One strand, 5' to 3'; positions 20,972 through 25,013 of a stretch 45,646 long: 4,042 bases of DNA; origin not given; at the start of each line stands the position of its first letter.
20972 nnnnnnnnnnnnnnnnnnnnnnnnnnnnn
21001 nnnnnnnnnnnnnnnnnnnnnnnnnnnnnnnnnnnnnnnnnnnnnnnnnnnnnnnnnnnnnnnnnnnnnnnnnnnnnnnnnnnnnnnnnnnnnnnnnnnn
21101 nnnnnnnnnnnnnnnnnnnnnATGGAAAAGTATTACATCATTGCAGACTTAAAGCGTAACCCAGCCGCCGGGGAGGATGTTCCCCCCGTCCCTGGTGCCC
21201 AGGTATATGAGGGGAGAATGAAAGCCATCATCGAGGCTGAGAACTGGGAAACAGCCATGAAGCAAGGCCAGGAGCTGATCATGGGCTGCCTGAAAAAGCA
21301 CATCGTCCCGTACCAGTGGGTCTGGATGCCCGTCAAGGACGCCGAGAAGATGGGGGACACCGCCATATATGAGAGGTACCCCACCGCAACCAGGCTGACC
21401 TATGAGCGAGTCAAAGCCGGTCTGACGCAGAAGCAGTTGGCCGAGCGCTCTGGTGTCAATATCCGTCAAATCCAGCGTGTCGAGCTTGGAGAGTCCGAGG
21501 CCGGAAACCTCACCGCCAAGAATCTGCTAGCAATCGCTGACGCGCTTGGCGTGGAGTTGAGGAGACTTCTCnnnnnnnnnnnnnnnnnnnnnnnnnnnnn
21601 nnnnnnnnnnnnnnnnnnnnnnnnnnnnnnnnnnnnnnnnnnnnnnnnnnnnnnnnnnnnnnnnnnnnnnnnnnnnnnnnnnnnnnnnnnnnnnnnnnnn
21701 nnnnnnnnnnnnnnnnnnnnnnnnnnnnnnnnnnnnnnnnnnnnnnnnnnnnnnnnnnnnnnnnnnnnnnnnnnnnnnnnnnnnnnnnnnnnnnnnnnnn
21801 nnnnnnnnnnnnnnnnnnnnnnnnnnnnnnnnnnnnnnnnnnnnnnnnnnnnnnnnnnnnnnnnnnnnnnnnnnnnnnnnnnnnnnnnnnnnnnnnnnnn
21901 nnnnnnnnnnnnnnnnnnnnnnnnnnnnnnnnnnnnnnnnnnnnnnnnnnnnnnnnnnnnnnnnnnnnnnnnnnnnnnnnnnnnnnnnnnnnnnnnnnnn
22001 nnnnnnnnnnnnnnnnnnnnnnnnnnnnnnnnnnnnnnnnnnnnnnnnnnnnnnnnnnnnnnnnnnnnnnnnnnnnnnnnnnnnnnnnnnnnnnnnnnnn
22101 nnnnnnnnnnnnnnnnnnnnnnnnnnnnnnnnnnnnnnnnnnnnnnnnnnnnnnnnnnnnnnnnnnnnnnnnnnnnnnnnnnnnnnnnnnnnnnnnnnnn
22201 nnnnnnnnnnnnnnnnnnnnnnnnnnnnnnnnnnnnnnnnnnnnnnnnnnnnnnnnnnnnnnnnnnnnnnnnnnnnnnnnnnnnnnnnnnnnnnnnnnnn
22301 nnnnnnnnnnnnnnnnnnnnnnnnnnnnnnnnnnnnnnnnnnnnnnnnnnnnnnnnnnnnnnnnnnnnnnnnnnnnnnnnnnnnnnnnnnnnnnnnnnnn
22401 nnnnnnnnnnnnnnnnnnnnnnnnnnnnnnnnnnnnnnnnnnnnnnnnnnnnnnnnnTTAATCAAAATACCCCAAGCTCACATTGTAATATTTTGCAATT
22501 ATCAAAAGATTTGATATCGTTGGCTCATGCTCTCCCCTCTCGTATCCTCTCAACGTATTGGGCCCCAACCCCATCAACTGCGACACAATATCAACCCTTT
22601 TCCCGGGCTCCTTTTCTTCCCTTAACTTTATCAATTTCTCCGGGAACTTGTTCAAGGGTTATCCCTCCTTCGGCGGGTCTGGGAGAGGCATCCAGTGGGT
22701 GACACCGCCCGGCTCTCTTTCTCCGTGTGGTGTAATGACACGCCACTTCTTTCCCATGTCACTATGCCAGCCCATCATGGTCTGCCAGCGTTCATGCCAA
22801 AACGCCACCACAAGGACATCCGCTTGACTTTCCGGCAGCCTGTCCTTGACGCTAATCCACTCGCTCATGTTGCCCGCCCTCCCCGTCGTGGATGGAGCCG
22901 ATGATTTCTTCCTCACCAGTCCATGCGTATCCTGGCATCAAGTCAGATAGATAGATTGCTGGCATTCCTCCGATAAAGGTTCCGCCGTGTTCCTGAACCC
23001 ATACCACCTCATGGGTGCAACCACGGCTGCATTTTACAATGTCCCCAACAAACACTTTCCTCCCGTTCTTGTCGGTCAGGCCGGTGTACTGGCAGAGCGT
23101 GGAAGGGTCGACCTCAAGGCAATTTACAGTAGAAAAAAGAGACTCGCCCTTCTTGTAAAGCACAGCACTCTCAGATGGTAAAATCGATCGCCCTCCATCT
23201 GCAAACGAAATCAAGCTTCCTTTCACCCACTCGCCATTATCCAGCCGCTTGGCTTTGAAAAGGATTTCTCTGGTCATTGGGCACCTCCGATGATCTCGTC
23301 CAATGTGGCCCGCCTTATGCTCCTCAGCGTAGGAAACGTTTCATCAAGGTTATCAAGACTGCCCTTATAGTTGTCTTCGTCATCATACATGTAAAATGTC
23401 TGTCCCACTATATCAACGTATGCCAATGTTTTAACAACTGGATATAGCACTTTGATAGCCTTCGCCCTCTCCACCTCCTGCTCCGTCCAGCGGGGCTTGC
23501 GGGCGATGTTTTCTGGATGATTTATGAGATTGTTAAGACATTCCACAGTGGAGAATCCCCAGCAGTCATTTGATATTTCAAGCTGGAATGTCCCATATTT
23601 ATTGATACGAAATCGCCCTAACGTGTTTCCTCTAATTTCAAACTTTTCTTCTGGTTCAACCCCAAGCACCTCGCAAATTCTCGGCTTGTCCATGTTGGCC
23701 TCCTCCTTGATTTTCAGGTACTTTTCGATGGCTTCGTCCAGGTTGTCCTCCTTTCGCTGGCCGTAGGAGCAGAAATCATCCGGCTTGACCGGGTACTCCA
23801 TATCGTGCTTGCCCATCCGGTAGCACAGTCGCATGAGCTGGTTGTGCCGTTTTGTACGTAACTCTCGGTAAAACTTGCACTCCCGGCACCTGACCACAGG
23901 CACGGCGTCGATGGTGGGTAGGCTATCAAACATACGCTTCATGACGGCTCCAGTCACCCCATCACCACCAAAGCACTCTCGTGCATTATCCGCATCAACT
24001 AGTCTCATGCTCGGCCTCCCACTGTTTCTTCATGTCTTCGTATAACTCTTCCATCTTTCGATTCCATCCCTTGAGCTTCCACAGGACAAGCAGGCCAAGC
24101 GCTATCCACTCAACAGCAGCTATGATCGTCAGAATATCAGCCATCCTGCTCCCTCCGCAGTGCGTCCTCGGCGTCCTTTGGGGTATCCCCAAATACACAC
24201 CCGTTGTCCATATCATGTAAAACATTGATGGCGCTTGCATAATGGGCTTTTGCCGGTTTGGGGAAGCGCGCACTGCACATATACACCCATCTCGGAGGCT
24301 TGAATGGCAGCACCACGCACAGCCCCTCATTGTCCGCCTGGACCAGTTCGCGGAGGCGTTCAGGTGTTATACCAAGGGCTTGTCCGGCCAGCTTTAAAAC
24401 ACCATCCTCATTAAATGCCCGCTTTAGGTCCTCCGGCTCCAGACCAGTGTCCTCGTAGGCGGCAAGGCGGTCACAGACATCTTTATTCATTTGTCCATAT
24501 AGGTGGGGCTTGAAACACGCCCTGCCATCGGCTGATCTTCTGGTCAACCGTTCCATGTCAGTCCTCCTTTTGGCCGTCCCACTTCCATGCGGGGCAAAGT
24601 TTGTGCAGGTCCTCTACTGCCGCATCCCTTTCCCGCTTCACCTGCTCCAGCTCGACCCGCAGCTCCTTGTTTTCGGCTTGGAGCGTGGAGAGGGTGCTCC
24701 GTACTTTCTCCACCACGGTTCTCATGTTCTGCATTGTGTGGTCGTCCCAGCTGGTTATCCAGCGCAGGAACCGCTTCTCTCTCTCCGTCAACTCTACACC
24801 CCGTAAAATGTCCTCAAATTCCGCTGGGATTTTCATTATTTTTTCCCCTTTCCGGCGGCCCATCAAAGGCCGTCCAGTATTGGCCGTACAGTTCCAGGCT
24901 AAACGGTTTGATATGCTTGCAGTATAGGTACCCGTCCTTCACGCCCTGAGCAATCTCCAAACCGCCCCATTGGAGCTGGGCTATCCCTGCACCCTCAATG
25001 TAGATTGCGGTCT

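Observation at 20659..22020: Autonomous plus-strand three-gene cassette under a consensus promoter with palindromic operators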

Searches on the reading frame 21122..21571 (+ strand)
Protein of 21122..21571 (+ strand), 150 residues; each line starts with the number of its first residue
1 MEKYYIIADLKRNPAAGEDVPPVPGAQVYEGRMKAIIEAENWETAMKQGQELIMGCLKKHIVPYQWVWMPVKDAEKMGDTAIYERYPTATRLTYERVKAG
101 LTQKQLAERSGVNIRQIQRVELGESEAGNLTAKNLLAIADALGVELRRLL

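Call 6: search_protein_families(library=pfam, proteins=[window:21122-21571:+], max_evalue=1)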
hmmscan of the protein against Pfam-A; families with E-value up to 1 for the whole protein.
window:21122-21571:+ (150 aa): 9 families
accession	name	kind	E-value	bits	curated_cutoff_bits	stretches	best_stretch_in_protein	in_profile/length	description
PF01381.28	HTH_3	-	8.1e-11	42.2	23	1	95-147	4-53/55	Helix-turn-helix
PF13560.12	HTH_31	-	1.9e-05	25.3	27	1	94-145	8-57/64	Helix-turn-helix domain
PF12844.13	HTH_19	-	3.1e-05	24.2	30.2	1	96-150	8-59/64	Helix-turn-helix domain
PF13443.12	HTH_26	-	0.0033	18.1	22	1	98-146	8-54/63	Cro/C1-type HTH DNA-binding domain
PF13413.12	HTH_25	-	0.015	15.6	24.6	1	92-128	2-38/62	Helix-turn-helix domain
PF13384.12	HTH_23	-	0.018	15.3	24.6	1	96-119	13-36/50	Homeodomain-like domain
PF20432.4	Xre-like-HTH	-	0.071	13.8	25.8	1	99-132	22-52/63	Antitoxin Xre-like helix-turn-helix domain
PF07467.17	BLIP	-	0.12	13.5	26.7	1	35-106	19-92/123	Beta-lactamase inhibitor (BLIP)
PF13412.12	HTH_24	-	0.12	12.4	21.9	1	98-114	15-31/48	Winged helix-turn-helix DNA-binding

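Call 7: search_protein_families(library=phrogs, proteins=[window:21122-21571:+], max_evalue=0.1)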
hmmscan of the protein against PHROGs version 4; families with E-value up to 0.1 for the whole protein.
window:21122-21571:+ (150 aa): 23 families
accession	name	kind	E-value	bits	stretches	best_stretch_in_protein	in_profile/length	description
phrog_1373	-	transcription regulation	6.7e-09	36.9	1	33-147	3-120/166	transcriptional regulator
phrog_8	-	transcription regulation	9e-09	36.2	1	77-149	159-215/346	transcriptional regulator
phrog_4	-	transcription regulation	4e-08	33.6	1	40-146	82-188/400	transcriptional repressor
phrog_3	-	transcription regulation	9.7e-08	33.2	1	81-145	82-141/430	transcriptional repressor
phrog_5823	-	transcription regulation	2.5e-07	31.2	1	89-149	8-66/404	transcriptional regulator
phrog_2328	-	transcription regulation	6.2e-06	27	1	88-147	16-72/128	transcriptional repressor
phrog_2104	-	unknown function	0.00026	22.2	1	89-148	41-99/103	-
phrog_7950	-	transcription regulation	0.00099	20.1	1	93-125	13-45/68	transcriptional repressor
phrog_2439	-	transcription regulation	0.0011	18.9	1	90-145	10-62/367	transcriptional regulator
phrog_7241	-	transcription regulation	0.0012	19.9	1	95-149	69-120/122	transcriptional regulator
phrog_955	-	DNA, RNA and nucleotide metabolism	0.0023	18.7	1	94-127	31-64/142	HTH DNA binding protein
phrog_7732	-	transcription regulation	0.0054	18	1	79-138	21-77/156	transcriptional regulator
phrog_7126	-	DNA, RNA and nucleotide metabolism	0.007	17.3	1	95-145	25-73/120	HTH DNA binding protein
phrog_6831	-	transcription regulation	0.0075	17.2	1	97-124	15-42/68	transcriptional regulator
phrog_17822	-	unknown function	0.0089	16.3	1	84-146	4-62/267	-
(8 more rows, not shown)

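Call 20: find_homologous_proteins(query=window:21122-21571:+)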
Query window:21122-21571:+ (150 aa): 722 proteins with E <= 0.001 among 787 candidates; the best 120 are listed.
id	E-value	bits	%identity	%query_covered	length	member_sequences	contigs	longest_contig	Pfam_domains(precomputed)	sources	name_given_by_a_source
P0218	2.6e-86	305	94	100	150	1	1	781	PF01381.29,PF13560.13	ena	-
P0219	5.8e-86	304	94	100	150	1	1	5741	PF01381.29,PF13560.13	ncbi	-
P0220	6.3e-86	304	91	100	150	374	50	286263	PF01381.29,PF13560.13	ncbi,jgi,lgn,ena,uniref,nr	ncbi:helix-turn-helix domain-containing protein [Flavonifractor plautii]|uniref:helix-turn-helix dom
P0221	1.8e-84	299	95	100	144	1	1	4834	PF01381.29,PF13560.13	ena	-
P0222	3.1e-84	298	89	100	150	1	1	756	PF12844.14,PF01381.29,PF13560.13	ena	-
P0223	4.5e-84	298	90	100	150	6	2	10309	PF12844.14,PF01381.29,PF13560.13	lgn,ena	-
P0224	1.1e-83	296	89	100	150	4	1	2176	PF12844.14,PF01381.29,PF13560.13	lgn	-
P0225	9.6e-77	274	84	100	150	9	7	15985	PF01381.29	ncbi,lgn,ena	-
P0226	1.7e-75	270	85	100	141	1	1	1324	-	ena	-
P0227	9.3e-70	251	75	100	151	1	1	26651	PF01381.29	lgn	-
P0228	2.6e-68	246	75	100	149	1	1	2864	PF12844.14,PF01381.29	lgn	-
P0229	1.8e-67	244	93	77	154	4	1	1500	-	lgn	-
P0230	4.5e-64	233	72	100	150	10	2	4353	PF12844.14,PF01381.29,PF13560.13,PF13443.13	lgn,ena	-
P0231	1.6e-62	228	69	100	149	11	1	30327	PF01381.29,PF13560.13,PF13443.13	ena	-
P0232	6.7e-61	222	100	70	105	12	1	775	PF12844.14,PF01381.29,PF13560.13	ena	-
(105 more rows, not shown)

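Call 28: search_solved_structures(query=A3, max_evalue=0.01)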
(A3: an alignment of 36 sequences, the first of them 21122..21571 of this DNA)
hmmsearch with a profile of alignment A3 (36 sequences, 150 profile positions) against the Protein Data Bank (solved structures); distinct sequences matched with E-value up to 0.01: 7.
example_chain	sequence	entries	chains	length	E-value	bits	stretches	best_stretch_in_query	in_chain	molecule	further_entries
8ezt_A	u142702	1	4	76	1.1e-05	28.8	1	86-146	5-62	HipB(Lp)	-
1y7y_A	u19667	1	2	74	0.00033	23.9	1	92-149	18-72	C.AhdI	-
1zug_A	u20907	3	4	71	0.00045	23.5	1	91-146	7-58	PHAGE 434 CRO PROTEIN | REGULATORY PROTEIN CRO | PROTEIN (434 CRO)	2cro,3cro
7t5u_A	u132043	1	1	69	0.0007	22.8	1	92-146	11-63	Helix-turn-helix domain-containing protein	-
3mlf_A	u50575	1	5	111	0.0023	21.2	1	76-127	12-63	transcriptional regulator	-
1sq8_A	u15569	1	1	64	0.0034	20.6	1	95-144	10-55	dh434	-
6af3_B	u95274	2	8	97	0.0059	19.8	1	86-143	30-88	HigA antitoxin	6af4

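Call 50: search_protein_families(library=padloc, proteins=[window:21122-21571:+], max_evalue=1)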
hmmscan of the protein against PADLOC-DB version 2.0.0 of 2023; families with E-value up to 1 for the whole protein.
window:21122-21571:+ (150 aa): 10 families
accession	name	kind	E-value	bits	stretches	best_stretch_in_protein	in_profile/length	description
PDLC03949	RmrA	-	2.8e-06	24.5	1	89-145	4-57/363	-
PDLC03946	RmrA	-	0.00014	18.7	1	89-136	4-51/357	-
PDLC02926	HTH_VI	-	0.00032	18.9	1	96-149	10-60/92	-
PDLC03665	Control_protein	-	0.0011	17.1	1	97-150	19-69/77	control protein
PDLC03664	Control_protein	-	0.0038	15.7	1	91-149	17-72/74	control protein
PDLC04142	capH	-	0.0053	15.8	1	96-147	15-63/103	capH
PDLC03953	RmrA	-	0.0063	13.8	1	89-144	7-59/373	-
PDLC03947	RmrA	-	0.0067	13.3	1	88-136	12-60/383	-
PDLC03671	Control_protein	-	0.011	14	1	98-150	25-74/84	control protein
PDLC04133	mad1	-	0.011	14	1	100-120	5-25/60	mads_1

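Call 51: search_protein_families(library=ncbifam, proteins=[window:21122-21571:+], max_evalue=1)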
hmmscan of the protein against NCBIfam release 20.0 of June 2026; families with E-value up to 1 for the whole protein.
window:21122-21571:+ (150 aa): 14 families
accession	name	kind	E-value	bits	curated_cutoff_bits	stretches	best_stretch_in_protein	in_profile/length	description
TIGR03070.1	couple_hipB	subfamily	1e-08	35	71.65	1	92-146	7-58/58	type II toxin-antitoxin system Y4mF family antitoxin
NF041951.1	phage_RstR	subfamily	4.2e-07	30.2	80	1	89-146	4-58/108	RstR family transcriptional repressor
NF006015.0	PRK08154.1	subfamily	3.4e-06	26.4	204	1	90-150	33-90/314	anaerobic benzoate catabolism transcriptional regulator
NF047948.1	male_kill_WMK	equivalog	1.3e-05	24.8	300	1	86-150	4-65/300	WO male-killing family protein Wmk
TIGR02612.1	mob_myst_A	hypoth_equivalog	0.00037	20.4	122.6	1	98-145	36-82/150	mobile mystery protein A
NF040522.1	VC1465_fam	subfamily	0.0075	16.3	70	1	95-126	4-35/111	VC1465 family Xer recombination activation factor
TIGR03830.1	CxxCG_CxxCG_HTH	subfamily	0.01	15.6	61.8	1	94-138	72-115/127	type II TA system antitoxin MqsA family protein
NF010465.0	PRK13890.1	equivalog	0.015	15.4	96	1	99-150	17-65/121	conjugal transfer protein TrbA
NF007257.0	PRK09706.1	subfamily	0.019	14.8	101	1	89-142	7-57/135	transcriptional repressor DicA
NF046078.1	STM4504_CBY0614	subfamily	0.023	14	150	1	27-66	186-226/281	STM4504/CBY_0614 family protein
NF048000.1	ECH1013_TF_S24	equivalog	0.037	13.9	300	1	90-149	5-62/204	ECH_1013 family putative transcriptional regulator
TIGR00270.2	TIGR00270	equivalog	0.04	13.7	110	1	79-133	69-121/159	multiprotein bridging factor aMBF1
NF007271.0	PRK09726.1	equivalog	0.044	13.8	79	1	77-145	2-67/88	type II toxin-antitoxin system antitoxin HipB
NF007408.0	PRK09943.1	equivalog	0.12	11.9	211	1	89-124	9-44/185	HTH-type transcriptional regulator PuuR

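Call 107: search_solved_structures(query=A3, max_evalue=5)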
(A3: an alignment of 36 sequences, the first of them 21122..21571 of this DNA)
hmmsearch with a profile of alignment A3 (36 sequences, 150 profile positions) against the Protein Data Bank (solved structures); distinct sequences matched with E-value up to 5: 41.
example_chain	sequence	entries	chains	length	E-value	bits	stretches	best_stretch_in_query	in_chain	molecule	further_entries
8ezt_A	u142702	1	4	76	1.1e-05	28.8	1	86-146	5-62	HipB(Lp)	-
1y7y_A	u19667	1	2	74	0.00033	23.9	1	92-149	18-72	C.AhdI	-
1zug_A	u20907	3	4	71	0.00045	23.5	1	91-146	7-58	PHAGE 434 CRO PROTEIN | REGULATORY PROTEIN CRO | PROTEIN (434 CRO)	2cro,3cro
7t5u_A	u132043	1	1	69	0.0007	22.8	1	92-146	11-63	Helix-turn-helix domain-containing protein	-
3mlf_A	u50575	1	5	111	0.0023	21.2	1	76-127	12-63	transcriptional regulator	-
1sq8_A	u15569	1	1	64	0.0034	20.6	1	95-144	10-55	dh434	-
6af3_B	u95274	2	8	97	0.0059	19.8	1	86-143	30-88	HigA antitoxin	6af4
4yg1_A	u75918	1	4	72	0.013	18.7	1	80-133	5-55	Antitoxin HipB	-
3kxa_A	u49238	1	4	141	0.016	18.5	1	94-146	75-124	Putative uncharacterized protein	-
5k98_B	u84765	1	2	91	0.017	18.4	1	78-133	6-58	Antitoxin HipB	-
2b5a_A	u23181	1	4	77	0.017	18.3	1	91-145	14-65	C.BclI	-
1r63_A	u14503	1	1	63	0.019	18.2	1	91-147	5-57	REPRESSOR PROTEIN FROM BACTERIOPHAGE 434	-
4yg4_A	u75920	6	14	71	0.02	18.1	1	80-134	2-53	Antitoxin HipB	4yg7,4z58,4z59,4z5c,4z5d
4z5h_A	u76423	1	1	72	0.021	18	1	80-133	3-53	Antitoxin HipB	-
2wiu_B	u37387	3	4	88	0.021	18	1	80-133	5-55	HTH-TYPE TRANSCRIPTIONAL REGULATOR HIPB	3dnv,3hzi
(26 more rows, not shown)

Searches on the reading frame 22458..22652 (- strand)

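Call 59: search_protein_families(library=pfam, proteins=[window:22458-22652:-], max_evalue=0.01)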
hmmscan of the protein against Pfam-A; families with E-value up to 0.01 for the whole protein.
window:22458-22652:- (64 aa): 4 families
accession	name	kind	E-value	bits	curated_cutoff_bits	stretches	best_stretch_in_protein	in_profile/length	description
PF01381.28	HTH_3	-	2.8e-10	40.5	23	1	23-63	15-55/55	Helix-turn-helix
PF13560.12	HTH_31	-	0.00013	22.7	27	1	10-59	9-57/64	Helix-turn-helix domain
PF13443.12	HTH_26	-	0.0055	17.4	22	1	19-61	12-55/63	Cro/C1-type HTH DNA-binding domain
PF12844.13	HTH_19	-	0.0081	16.5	30.2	0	9-62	6-57/64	Helix-turn-helix domain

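Call 83: search_protein_families(library=phrogs, proteins=[window:22458-22652:-], max_evalue=0.001)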
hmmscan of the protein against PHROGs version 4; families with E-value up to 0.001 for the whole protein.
window:22458-22652:- (64 aa): 5 families
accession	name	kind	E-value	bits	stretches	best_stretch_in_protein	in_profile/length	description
phrog_8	-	transcription regulation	3.9e-09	37.4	1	2-63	76-135/346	transcriptional regulator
phrog_2967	-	transcription regulation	1.6e-06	28.8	1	2-60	10-66/225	transcriptional regulator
phrog_4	-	transcription regulation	5.4e-06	26.6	1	3-63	137-191/400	transcriptional repressor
phrog_3037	-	transcription regulation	3e-05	24.9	1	5-60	16-71/189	transcriptional repressor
phrog_2439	-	transcription regulation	0.00075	19.5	1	4-63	9-66/367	transcriptional regulator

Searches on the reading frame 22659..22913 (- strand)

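Call 83: search_protein_families(library=phrogs, proteins=[window:22659-22913:-], max_evalue=0.001)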
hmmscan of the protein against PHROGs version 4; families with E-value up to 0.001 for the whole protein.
window:22659-22913:- (84 aa): 4 families
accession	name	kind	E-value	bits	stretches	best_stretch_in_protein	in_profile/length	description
phrog_924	-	unknown function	1.4e-15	58.6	1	15-83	88-152/267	-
phrog_7704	-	unknown function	3.3e-12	47.6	1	17-83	107-171/173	-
phrog_60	-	unknown function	1.4e-09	39.1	1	18-83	222-281/461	-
phrog_6925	-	unknown function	1.8e-06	29.2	1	16-82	38-112/113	-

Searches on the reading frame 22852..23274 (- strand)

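Call 59: search_protein_families(library=pfam, proteins=[window:22852-23274:-], max_evalue=0.01)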
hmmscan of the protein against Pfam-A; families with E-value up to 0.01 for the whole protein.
window:22852-23274:- (140 aa): 1 family
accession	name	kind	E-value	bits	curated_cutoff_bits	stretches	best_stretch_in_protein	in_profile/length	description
PF09643.15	YopX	-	2.5e-09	37.6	22.4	1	6-130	2-122/128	YopX protein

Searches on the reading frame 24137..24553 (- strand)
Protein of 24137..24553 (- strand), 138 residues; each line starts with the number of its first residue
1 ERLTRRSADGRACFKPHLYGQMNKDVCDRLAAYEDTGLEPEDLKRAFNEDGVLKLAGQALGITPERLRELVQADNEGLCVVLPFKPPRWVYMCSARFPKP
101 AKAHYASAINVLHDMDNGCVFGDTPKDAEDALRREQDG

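Call 83: search_protein_families(library=phrogs, proteins=[window:24137-24553:-], max_evalue=0.001)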
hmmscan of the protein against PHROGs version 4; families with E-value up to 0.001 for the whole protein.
window:24137-24553:- (138 aa): 1 family
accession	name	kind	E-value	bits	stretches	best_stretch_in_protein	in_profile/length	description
phrog_38832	-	unknown function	9.1e-14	52.7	1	26-94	37-113/186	-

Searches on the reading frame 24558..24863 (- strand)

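Call 83: search_protein_families(library=phrogs, proteins=[window:24558-24863:-], max_evalue=0.001)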
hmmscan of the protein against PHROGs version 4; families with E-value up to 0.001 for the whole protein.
window:24558-24863:- (101 aa): 1 family
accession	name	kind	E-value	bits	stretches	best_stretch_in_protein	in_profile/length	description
phrog_37865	-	unknown function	4.2e-08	34.4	1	69-89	120-140/177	-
